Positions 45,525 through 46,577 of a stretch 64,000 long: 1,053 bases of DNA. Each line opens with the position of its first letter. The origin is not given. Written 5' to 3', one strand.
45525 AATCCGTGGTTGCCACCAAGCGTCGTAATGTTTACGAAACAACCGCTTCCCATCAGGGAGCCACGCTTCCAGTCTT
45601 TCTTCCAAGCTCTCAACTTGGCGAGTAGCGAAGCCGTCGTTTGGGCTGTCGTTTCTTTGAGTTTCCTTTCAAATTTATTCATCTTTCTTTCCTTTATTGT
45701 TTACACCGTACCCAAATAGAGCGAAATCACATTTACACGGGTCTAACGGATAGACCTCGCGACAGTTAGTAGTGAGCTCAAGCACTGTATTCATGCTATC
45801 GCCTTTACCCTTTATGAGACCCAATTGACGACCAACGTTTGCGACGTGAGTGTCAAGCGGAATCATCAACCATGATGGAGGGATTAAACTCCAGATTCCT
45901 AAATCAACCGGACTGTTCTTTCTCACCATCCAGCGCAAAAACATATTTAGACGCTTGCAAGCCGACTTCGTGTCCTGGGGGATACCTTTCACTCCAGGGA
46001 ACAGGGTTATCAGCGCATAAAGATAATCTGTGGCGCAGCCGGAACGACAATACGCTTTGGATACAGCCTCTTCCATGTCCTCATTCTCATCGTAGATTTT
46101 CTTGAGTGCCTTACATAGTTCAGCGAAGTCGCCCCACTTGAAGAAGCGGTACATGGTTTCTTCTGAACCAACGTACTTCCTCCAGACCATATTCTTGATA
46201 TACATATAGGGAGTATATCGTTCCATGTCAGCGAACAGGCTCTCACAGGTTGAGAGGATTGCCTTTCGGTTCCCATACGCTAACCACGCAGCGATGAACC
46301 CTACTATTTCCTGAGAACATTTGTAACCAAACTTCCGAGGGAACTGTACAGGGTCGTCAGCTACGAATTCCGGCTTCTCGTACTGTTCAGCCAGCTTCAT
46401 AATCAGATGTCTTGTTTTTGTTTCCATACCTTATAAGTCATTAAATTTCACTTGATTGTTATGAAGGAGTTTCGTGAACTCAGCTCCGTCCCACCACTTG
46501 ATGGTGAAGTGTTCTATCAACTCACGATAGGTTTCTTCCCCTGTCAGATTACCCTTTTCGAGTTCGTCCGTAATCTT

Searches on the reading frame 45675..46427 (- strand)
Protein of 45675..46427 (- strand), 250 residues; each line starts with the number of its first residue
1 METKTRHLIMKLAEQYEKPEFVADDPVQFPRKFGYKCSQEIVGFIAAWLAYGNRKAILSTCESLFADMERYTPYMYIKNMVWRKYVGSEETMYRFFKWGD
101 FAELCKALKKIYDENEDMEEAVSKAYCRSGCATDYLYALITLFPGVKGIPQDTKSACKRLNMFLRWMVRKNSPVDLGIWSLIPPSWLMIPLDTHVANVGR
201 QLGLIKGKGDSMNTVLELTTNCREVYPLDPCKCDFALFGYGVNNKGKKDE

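Call 51: search_protein_families(library=pfam, max_evalue=0.01, proteins=[window:45675-46427:-])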
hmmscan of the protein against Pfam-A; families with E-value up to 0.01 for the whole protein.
window:45675-46427:- (250 aa): 1 family
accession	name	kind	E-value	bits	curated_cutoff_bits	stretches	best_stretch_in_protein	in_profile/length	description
PF09674.15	DUF2400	-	9.8e-63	212.6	25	1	25-242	1-224/225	Protein of unknown function (DUF2400)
